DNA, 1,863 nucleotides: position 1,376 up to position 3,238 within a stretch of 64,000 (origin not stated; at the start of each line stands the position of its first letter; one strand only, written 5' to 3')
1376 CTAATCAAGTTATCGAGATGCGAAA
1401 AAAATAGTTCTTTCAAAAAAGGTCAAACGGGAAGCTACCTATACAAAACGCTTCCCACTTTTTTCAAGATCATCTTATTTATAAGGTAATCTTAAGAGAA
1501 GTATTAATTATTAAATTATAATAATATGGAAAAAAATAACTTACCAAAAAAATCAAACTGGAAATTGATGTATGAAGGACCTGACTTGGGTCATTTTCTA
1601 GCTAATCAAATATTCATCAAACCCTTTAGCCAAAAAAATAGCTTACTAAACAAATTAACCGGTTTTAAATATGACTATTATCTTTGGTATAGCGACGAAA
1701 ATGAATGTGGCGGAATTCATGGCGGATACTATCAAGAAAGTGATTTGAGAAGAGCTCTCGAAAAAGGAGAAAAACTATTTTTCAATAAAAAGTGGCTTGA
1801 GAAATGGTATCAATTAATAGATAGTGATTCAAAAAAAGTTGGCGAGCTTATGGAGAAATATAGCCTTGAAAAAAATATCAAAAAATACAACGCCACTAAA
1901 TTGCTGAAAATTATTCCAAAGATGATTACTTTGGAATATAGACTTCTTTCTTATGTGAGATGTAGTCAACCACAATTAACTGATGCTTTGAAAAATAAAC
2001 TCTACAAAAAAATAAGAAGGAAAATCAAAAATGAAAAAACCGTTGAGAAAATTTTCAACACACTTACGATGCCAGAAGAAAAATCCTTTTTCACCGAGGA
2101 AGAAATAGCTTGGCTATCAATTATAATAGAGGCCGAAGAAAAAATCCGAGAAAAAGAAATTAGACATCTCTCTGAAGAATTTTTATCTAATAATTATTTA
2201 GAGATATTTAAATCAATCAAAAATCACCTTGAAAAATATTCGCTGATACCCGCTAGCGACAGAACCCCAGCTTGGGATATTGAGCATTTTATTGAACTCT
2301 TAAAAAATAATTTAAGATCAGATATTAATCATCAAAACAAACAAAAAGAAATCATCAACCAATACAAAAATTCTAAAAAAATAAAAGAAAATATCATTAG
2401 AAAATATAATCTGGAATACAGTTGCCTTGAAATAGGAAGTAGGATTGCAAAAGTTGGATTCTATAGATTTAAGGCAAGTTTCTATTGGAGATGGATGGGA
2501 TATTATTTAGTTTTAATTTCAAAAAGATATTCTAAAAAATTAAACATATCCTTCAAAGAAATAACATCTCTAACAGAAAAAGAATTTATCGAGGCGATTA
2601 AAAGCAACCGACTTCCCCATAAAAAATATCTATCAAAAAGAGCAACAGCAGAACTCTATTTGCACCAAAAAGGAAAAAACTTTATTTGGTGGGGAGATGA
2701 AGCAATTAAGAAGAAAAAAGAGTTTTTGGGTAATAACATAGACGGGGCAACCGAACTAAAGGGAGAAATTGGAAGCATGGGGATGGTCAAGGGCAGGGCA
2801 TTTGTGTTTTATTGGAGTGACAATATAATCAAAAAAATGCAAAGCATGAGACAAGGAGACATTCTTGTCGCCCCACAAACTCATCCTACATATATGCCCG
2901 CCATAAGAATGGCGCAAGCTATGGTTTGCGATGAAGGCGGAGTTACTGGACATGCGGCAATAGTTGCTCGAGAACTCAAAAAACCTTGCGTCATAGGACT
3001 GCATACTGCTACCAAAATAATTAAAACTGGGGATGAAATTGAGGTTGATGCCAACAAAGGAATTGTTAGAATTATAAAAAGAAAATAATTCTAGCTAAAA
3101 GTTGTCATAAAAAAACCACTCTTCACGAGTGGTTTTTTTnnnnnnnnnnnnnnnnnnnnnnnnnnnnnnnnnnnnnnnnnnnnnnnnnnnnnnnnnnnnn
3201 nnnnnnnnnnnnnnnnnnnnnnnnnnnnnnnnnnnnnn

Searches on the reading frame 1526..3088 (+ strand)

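Call 66: search_protein_families(library=pfam, proteins=[window:1526-3088:+], max_evalue=0.00001)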
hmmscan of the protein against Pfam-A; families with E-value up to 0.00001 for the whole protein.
window:1526-3088:+ (520 aa): 1 family
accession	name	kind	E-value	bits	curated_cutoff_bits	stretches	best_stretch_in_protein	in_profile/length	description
PF00391.29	PEP-utilizers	-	6.5e-24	83.8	23.1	1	442-512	2-72/72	PEP-utilising enzyme, mobile domain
